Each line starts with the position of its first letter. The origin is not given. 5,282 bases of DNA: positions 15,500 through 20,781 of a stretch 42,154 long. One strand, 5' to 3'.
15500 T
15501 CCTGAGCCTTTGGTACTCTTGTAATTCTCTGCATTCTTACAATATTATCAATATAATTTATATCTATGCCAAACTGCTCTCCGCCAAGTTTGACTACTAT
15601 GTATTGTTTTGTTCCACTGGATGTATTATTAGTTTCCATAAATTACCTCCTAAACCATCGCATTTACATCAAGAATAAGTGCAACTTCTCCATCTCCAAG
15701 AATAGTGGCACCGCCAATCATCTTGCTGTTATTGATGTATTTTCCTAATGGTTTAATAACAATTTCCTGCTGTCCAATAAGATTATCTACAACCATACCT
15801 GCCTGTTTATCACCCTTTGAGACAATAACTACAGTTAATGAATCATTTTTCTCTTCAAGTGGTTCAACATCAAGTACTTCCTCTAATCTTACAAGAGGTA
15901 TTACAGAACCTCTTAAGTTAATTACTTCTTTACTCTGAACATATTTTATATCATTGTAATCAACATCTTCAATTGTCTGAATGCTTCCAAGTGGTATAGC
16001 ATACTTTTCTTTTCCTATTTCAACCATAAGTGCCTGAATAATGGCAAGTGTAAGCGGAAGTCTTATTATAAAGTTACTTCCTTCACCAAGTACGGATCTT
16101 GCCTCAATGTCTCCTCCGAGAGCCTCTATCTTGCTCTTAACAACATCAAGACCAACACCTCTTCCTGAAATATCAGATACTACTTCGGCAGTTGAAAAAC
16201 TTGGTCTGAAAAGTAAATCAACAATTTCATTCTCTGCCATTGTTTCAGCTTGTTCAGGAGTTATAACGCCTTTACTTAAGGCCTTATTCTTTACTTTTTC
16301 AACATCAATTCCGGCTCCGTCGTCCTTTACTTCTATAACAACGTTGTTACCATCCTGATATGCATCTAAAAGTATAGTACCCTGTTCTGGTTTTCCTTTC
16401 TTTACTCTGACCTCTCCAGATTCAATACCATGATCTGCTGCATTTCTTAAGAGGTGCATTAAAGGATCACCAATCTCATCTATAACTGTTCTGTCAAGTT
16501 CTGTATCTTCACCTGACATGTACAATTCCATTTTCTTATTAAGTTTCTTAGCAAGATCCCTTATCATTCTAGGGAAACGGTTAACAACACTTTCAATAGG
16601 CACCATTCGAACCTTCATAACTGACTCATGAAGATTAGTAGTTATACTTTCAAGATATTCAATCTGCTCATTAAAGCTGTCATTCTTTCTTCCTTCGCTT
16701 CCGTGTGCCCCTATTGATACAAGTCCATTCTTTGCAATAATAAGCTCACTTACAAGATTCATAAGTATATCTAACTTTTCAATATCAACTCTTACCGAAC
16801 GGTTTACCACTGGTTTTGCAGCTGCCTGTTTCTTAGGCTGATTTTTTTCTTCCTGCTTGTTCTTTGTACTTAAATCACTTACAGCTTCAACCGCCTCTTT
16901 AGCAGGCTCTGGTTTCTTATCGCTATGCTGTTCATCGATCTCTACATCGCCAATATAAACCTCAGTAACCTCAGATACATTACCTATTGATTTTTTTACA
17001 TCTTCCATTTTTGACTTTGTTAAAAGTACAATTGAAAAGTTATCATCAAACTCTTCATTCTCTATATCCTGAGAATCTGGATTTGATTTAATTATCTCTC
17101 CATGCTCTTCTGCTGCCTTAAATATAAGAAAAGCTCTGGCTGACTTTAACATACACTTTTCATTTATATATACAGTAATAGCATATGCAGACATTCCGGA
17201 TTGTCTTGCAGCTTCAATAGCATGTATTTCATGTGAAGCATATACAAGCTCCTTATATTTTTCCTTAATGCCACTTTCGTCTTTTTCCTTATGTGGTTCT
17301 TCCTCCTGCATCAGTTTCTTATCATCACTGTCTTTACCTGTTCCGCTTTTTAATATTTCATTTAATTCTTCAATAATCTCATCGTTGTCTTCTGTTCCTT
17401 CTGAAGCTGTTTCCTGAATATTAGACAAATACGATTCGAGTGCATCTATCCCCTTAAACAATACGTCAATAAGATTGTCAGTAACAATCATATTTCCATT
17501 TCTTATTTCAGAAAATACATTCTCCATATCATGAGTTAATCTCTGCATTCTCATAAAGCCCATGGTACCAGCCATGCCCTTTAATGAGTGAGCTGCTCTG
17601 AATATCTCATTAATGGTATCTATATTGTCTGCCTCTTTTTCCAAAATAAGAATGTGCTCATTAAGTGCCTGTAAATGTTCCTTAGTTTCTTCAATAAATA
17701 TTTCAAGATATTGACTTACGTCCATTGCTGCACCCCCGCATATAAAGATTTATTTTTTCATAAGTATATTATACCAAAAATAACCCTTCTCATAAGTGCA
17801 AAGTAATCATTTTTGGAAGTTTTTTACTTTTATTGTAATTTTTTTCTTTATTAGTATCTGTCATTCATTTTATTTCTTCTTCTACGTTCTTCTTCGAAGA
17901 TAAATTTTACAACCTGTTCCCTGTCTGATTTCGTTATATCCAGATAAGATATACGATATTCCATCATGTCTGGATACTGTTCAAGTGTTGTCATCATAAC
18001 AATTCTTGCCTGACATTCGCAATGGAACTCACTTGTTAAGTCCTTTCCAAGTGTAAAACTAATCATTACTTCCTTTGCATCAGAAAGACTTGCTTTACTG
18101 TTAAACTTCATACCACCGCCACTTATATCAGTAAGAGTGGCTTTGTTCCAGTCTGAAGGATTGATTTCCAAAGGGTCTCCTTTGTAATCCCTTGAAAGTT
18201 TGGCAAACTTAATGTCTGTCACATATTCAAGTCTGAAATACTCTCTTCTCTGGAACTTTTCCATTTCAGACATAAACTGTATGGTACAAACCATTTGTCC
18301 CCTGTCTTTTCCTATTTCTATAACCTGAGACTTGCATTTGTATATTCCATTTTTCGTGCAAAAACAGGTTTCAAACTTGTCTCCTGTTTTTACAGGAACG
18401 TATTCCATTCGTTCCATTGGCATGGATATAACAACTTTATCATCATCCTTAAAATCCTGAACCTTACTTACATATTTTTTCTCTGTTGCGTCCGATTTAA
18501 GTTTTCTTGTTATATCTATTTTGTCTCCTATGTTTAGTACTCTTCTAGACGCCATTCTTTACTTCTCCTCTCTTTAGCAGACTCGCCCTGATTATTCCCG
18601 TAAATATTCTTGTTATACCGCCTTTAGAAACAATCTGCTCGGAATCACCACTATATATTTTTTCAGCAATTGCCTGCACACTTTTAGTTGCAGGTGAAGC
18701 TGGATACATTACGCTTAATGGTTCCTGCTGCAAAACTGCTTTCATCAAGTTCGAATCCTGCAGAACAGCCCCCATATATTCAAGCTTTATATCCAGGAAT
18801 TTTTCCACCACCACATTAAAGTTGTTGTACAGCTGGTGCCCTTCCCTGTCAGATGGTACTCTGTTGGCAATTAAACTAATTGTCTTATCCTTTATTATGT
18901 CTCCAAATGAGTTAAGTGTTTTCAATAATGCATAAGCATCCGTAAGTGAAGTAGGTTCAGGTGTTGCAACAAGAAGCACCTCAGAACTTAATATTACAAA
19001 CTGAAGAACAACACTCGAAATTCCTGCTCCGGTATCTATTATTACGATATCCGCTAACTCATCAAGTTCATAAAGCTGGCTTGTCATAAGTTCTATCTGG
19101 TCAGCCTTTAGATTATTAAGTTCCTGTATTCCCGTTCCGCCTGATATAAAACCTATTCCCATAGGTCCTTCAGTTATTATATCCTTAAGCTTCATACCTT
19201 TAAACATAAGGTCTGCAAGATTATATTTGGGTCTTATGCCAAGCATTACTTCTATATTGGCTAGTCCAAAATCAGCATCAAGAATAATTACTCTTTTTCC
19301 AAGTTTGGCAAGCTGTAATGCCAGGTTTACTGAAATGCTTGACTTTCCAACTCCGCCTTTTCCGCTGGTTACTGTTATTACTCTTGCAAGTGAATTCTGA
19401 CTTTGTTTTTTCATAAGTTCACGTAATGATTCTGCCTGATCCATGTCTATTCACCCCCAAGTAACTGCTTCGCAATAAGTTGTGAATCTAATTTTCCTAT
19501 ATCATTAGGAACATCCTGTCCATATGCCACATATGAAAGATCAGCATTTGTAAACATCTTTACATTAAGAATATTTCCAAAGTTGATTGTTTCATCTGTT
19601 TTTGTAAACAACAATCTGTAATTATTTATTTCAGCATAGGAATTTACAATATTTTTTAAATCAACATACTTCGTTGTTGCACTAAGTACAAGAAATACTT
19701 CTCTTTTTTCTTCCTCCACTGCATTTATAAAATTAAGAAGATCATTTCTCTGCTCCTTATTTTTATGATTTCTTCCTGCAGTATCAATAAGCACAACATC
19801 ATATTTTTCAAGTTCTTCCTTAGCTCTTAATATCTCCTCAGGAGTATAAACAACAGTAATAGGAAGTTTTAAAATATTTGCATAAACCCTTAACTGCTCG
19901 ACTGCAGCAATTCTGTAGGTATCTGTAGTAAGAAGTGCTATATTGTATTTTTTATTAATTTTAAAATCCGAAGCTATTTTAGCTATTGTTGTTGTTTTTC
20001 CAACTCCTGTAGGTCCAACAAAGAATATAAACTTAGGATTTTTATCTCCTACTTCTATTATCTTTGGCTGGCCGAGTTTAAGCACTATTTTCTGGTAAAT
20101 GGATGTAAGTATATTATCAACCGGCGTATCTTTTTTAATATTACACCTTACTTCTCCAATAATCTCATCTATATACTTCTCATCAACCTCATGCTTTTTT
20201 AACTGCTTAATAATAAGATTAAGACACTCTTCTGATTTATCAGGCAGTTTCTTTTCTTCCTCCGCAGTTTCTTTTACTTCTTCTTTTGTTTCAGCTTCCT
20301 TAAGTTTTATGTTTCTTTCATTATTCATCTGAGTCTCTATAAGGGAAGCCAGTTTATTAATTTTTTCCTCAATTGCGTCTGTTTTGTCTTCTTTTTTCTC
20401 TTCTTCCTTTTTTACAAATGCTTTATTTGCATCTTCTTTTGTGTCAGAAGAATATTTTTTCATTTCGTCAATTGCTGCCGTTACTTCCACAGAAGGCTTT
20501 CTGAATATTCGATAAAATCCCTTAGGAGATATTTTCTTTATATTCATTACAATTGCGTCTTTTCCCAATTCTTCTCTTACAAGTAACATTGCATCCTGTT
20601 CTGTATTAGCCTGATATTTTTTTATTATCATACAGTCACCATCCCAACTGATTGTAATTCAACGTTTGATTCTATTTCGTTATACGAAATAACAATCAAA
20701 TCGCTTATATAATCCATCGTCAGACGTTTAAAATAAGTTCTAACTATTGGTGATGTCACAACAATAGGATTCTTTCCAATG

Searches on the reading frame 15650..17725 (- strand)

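Call 13: search_protein_families(library=pfam, proteins=[window:15650-17725:-], max_evalue=0.001)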
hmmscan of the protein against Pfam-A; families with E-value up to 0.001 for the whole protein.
window:15650-17725:- (691 aa): 5 families
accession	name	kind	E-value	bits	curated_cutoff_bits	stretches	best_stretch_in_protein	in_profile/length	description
PF01584.24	CheW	-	4.1e-32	111.1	23.5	1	564-690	1-133/138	CheW-like domain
PF07194.16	P2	-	7.9e-28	96.8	23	1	180-258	1-79/81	P2 response regulator binding domain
PF01627.28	Hpt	-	6.7e-20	71.6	24.6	1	5-99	1-77/84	Hpt domain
PF02518.31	HATPase_c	-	1.3e-17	64.7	26.4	1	420-559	4-110/111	Histidine kinase-, DNA gyrase B-, and HSP90-like ATPase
PF02895.20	H-kinase_dim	-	1.4e-15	58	23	1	309-372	2-68/68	Signal transducing histidine kinase, homodimeric domain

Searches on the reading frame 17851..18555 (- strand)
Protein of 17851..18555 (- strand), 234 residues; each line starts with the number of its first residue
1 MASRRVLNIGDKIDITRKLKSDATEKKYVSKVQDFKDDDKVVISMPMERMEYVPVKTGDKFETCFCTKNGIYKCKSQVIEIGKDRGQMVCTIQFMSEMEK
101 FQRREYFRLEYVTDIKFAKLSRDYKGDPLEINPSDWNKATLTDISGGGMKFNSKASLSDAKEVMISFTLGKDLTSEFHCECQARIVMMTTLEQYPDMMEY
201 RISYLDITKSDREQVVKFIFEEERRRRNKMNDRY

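Call 57: search_protein_families(library=pfam, proteins=[window:17851-18555:-], max_evalue=0.00001)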
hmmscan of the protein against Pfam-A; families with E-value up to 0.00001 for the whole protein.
window:17851-18555:- (234 aa): 2 families
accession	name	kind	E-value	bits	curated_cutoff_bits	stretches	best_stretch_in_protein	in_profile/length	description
PF12945.12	PilZNR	-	2.7e-18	66.3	23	1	8-90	1-81/85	Flagellar protein YcgR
PF07238.19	PilZ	-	1.7e-09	38.3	22.5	1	102-221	1-102/102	PilZ domain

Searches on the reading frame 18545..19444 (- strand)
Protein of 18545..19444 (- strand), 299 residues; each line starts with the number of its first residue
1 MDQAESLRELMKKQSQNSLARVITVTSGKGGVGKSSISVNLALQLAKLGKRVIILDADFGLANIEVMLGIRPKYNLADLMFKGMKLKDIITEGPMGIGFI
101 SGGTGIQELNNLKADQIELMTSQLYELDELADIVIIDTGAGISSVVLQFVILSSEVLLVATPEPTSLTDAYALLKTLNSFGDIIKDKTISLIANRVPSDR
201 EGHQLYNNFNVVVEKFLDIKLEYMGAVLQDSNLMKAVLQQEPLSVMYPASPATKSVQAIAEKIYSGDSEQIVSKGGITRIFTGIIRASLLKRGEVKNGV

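Call 57: search_protein_families(library=pfam, proteins=[window:18545-19444:-], max_evalue=0.00001)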
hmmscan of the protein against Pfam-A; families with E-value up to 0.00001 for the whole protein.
window:18545-19444:- (299 aa): 7 families
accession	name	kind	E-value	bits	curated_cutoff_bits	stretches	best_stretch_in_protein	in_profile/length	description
PF10609.15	ParA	-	2.4e-20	73.4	27.1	1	20-263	3-245/246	NUBPL iron-transfer P-loop NTPase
PF01656.29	CbiA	-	1.7e-18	67.2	25.4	1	23-243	1-125/125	CobQ/CobB/MinD/ParA nucleotide binding domain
PF13614.12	AAA_31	-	5.7e-17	62.7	27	1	21-183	2-170/177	AAA domain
PF00142.24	Fer4_NifH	-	1.1e-08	35.4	25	1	27-270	6-250/271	4Fe-4S iron sulfur cluster binding proteins, NifH/frxC family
PF02374.21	ArsA_ATPase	-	4.2e-08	33.2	24.3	1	22-58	3-38/305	Anion-transporting ATPase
PF06564.18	CBP_BcsQ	-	3.2e-07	30.6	21.3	1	22-261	3-231/234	Cellulose biosynthesis protein BcsQ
PF09140.17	MipZ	-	4.7e-06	26.6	20.7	0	22-169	2-135/262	ATPase MipZ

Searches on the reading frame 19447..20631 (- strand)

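Call 57: search_protein_families(library=pfam, proteins=[window:19447-20631:-], max_evalue=0.00001)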
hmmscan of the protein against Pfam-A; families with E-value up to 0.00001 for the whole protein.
window:19447-20631:- (394 aa): 1 family
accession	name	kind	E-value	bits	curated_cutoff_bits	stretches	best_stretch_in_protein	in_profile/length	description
PF00448.28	SRP54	-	2.3e-39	135.5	22.7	1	200-391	2-195/196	SRP54-type protein, GTPase domain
